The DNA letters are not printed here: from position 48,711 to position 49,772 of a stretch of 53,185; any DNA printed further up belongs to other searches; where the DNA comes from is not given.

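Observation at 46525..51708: Sensor histidine kinase translationally coupled to a 5-alpha-reductase-like / OYE flavoenzyme / SDR module resembling an allo-bile-acid or steroid reduction cluster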

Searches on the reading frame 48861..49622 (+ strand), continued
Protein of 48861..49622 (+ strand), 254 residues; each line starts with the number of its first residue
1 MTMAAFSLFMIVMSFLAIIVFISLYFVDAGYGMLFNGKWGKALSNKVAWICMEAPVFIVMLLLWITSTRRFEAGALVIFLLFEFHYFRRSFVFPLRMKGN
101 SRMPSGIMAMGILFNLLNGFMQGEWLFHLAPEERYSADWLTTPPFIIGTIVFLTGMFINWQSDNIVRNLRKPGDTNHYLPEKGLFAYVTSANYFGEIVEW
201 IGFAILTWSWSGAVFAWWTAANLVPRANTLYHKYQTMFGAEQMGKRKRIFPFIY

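Call 40: find_encoding_contigs(protein=P0293, flank=8000, max_places=2)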
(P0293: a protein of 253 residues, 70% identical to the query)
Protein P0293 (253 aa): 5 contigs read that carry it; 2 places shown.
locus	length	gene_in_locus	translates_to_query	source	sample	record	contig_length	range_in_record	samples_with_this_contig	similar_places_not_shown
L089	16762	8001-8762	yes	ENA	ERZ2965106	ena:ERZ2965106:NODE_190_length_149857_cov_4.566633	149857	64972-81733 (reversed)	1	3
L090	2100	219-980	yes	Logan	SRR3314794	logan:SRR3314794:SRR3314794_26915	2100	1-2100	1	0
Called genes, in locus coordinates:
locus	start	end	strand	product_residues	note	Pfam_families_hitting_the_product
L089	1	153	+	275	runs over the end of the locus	PF19775:DUF6261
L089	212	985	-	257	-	PF02153:PDH_N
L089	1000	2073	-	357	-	PF00793:DAHP_synth_1, PF01817:CM_2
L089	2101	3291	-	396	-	PF00155:Aminotran_1_2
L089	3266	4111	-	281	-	PF00800:PDT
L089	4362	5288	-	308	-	PF00126:HTH_1, PF03466:LysR_substrate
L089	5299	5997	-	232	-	PF16412:DUF5020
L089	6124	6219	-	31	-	-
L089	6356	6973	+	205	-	PF03729:DUF308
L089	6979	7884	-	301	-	PF12833:HTH_18, PF00165:HTH_AraC (weak)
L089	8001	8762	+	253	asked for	PF02544:Steroid_dh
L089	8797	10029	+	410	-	PF00724:Oxidored_FMN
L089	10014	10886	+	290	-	PF00106:adh_short, PF01370:Epimerase (weak), PF08659:KR (weak), PF13561:adh_short_C2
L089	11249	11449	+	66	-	-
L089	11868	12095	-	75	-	-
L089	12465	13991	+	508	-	PF02142:MGS, PF01808:AICARFT_IMPCHas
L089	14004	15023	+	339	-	PF00022:Actin (faint), PF06723:MreB_Mbl, PF00012:HSP70, PF14450:FtsA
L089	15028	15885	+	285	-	PF04085:MreC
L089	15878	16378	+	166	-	-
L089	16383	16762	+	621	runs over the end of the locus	PF03717:PBP_dimer, PF00905:Transpeptidase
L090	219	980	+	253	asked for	PF02544:Steroid_dh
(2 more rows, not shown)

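Call 41: find_encoding_contigs(protein=P0411, flank=8000, max_places=2)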
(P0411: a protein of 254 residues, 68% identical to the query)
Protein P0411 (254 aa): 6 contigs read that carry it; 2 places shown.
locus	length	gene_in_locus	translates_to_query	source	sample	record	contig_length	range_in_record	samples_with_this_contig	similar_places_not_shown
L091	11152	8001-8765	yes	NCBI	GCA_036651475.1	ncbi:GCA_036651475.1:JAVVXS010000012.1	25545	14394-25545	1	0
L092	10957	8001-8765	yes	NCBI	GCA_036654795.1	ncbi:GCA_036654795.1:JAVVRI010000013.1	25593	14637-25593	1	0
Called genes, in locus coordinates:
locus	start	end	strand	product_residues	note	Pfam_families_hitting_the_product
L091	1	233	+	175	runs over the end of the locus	PF03729:DUF308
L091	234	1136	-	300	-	PF12833:HTH_18, PF00165:HTH_AraC (weak)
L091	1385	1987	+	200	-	PF00440:TetR_N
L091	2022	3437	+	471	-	PF02321:OEP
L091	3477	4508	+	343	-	PF25917:BSH_RND, PF25973:BSH_CzcB (weak), PF25954:Beta-barrel_RND_2, PF25990:Beta-barrel_YknX, PF25967:RND-MFP_C (weak), PF25989:YknX_C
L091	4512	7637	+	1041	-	PF00873:ACR_tran, PF03176:MMPL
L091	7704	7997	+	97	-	PF00543:P-II (weak)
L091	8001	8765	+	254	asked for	PF02544:Steroid_dh, PF06966:DUF1295 (weak)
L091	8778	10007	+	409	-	PF00724:Oxidored_FMN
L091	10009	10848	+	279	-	PF00106:adh_short, PF08659:KR (weak), PF13561:adh_short_C2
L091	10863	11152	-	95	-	?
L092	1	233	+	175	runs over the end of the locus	PF03729:DUF308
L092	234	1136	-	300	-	PF12833:HTH_18, PF00165:HTH_AraC (weak)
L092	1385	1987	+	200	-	PF00440:TetR_N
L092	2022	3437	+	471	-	PF02321:OEP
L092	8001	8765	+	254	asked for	PF02544:Steroid_dh, PF06966:DUF1295 (weak)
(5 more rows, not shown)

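Call 42: find_encoding_contigs(protein=P0295, flank=8000, max_places=2)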
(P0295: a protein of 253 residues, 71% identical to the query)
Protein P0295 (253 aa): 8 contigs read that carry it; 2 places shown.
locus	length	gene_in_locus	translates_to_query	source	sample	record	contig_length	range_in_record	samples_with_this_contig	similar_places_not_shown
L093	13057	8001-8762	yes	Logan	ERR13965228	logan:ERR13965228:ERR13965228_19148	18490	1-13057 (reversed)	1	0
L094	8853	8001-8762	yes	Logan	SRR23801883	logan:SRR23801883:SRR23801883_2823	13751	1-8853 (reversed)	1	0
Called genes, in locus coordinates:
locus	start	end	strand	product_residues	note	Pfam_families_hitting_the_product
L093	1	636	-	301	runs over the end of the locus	PF12833:HTH_18, PF00165:HTH_AraC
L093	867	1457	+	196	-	PF00440:TetR_N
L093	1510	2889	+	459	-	PF02321:OEP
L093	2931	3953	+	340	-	PF25917:BSH_RND (weak), PF25973:BSH_CzcB (weak), PF25954:Beta-barrel_RND_2, PF25990:Beta-barrel_YknX, PF25967:RND-MFP_C, PF25989:YknX_C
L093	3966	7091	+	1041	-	PF00873:ACR_tran, PF03176:MMPL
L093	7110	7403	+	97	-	PF00543:P-II (weak)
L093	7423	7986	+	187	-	-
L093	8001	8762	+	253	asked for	PF02544:Steroid_dh, PF06966:DUF1295 (weak)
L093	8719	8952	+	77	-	-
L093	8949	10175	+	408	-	PF00724:Oxidored_FMN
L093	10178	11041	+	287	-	PF00106:adh_short, PF13561:adh_short_C2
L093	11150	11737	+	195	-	PF01386:Ribosomal_L25p, PF14693:Ribosomal_TL5_C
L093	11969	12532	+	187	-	PF01195:Pept_tRNA_hydro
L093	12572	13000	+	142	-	PF01479:S4, PF28601:HSP15_C (weak)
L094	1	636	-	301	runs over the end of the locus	PF12833:HTH_18, PF00165:HTH_AraC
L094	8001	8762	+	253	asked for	PF02544:Steroid_dh, PF06966:DUF1295 (weak)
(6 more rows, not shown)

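Call 62: search_protein_families(library=pfam, proteins=[L093:7423-7983:+, L093:7110-7400:+, L026:11994-12788:+, L026:12794-13624:+], max_evalue=0.001)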
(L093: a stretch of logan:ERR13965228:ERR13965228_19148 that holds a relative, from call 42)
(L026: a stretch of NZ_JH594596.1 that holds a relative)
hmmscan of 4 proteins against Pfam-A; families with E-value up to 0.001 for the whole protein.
L093:7423-7983:+ (187 aa): 0 families

L093:7110-7400:+ (97 aa): 1 family
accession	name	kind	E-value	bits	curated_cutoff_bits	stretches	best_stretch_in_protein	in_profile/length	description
PF00543.27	P-II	-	9.6e-07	29.5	25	1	1-96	1-95/102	Nitrogen regulatory protein P-II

L026:11994-12788:+ (265 aa): 3 families
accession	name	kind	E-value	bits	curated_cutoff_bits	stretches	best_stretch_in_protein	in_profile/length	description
PF00106.31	adh_short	-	1.1e-37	129.8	26.6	1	4-192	1-188/195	short chain dehydrogenase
PF13561.12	adh_short_C2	-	1.9e-21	77.2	27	1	10-192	1-182/236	Enoyl-(Acyl carrier protein) reductase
PF08659.16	KR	-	2.8e-08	34.3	22.6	1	6-169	3-165/180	KR domain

L026:12794-13624:+ (277 aa): 6 families
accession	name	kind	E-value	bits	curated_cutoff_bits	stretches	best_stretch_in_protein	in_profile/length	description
PF00106.31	adh_short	-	2.7e-36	125.3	26.6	1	3-197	4-187/195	short chain dehydrogenase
PF13561.12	adh_short_C2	-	1.1e-28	100.9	27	1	6-210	1-194/236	Enoyl-(Acyl carrier protein) reductase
PF08659.16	KR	-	2.1e-11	44.5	22.6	1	2-140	3-143/180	KR domain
PF01370.27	Epimerase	-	6.7e-08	32.7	20.9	1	3-165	2-148/240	NAD dependent epimerase/dehydratase family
PF03435.24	Sacchrp_dh_NADP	-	0.00018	22.3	25.1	1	4-64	3-60/129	Saccharopine dehydrogenase NADP binding domain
PF13460.12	NAD_binding_10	-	0.00021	21.6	27.2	1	6-42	1-40/184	NAD(P)H-binding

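Call 63: search_solved_structures(query=window:48861-49622:+, max_evalue=0.001, show_alignments=3)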
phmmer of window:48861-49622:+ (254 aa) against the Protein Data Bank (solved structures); distinct sequences matched with E-value up to 0.001: 3.
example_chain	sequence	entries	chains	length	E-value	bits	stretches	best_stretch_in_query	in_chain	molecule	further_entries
7c83_A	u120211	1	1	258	1.3e-47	165.6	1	13-253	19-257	3-oxo-5-alpha-steroid 4-dehydrogenase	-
7bw1_A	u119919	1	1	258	3.7e-36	128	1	22-254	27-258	3-oxo-5-alpha-steroid 4-dehydrogenase 2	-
22of_A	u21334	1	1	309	0.00022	23.9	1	75-253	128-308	Probable very-long-chain enoyl-CoA reductase art-1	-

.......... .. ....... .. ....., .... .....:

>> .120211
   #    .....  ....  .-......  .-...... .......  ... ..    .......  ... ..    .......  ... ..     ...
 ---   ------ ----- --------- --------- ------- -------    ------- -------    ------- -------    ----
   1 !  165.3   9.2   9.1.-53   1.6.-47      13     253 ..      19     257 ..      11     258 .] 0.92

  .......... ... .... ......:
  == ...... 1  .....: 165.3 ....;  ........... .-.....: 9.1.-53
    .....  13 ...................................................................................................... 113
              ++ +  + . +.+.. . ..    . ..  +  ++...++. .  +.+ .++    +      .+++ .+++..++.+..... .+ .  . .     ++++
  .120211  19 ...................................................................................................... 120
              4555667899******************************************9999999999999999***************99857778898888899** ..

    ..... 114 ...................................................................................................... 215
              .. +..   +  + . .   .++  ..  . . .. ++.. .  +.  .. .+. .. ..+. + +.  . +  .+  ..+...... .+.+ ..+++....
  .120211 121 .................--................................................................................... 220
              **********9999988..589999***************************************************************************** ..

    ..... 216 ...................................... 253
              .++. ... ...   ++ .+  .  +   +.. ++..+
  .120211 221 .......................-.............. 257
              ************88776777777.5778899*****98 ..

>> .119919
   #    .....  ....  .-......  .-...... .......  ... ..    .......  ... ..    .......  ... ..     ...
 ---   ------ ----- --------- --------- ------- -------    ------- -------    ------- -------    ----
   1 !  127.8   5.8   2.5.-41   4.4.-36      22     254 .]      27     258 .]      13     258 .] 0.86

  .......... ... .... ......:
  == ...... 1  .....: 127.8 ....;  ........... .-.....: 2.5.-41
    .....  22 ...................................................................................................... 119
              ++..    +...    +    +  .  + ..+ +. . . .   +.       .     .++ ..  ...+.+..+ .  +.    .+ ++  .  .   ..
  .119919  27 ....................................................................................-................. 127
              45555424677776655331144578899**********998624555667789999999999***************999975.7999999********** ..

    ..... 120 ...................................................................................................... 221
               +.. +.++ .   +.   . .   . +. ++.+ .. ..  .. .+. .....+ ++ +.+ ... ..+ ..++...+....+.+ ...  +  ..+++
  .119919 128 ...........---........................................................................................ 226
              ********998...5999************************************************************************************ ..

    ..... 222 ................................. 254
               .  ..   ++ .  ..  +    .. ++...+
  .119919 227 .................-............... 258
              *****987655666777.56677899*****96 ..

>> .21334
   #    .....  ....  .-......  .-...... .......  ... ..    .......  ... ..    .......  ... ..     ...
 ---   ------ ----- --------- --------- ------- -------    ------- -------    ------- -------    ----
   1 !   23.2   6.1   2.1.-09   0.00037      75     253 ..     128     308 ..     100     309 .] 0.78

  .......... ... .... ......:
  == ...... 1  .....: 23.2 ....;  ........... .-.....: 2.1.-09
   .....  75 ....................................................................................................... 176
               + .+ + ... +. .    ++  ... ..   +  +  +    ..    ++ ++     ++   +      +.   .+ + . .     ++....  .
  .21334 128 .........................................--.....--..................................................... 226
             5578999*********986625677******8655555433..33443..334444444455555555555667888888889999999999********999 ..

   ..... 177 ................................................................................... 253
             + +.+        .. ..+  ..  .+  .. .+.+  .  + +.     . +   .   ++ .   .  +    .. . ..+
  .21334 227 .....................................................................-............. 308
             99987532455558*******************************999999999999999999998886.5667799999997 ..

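Call 77: find_homologous_proteins(query=L001:9310-10008:+, max_evalue=1e-20)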
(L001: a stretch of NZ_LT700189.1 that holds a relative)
Query L001:9310-10008:+ (233 aa): 7921 proteins with E <= 1e-20 among 8000 candidates; the best 120 are listed.
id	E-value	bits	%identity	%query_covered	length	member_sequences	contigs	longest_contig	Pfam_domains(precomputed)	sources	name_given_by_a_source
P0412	3.6e-150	516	100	100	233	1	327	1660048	PF00486.35,PF23198.2,PF00072.31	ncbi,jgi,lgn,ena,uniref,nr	ncbi:response regulator transcription factor [Parabacteroides massiliensis]|uniref:response regulato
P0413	5.3e-150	515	100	100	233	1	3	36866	PF00486.35,PF23198.2,PF00072.31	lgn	-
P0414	9.9e-150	514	100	100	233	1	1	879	PF00486.35,PF23198.2,PF00072.31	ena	-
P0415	1.0e-149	514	100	100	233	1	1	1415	PF00486.35,PF23198.2,PF00072.31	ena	-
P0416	1.0e-149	514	100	100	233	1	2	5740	PF00486.35,PF23198.2,PF00072.31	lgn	-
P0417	1.0e-149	514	100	100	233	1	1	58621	PF00486.35,PF00072.31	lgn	-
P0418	1.2e-149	514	100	100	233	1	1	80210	PF00486.35,PF23198.2,PF00072.31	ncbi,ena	-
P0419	1.3e-149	514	100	100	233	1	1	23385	PF00486.35,PF23198.2,PF00072.31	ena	-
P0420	1.3e-149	514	100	100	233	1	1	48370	PF00486.35,PF23198.2,PF00072.31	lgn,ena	-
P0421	1.3e-149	514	100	100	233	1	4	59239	PF00486.35,PF23198.2,PF00072.31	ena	-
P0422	1.3e-149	514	100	100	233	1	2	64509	PF00486.35,PF23198.2,PF00072.31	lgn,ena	-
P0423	1.3e-149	514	100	100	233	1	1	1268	PF00486.35,PF23198.2,PF00072.31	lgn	-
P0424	1.3e-149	514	100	100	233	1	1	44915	PF00486.35,PF23198.2,PF00072.31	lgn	-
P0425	1.4e-149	514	100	100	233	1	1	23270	PF00486.35,PF23198.2,PF00072.31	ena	-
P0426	1.4e-149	514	100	100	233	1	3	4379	PF00486.35,PF23198.2,PF00072.31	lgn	-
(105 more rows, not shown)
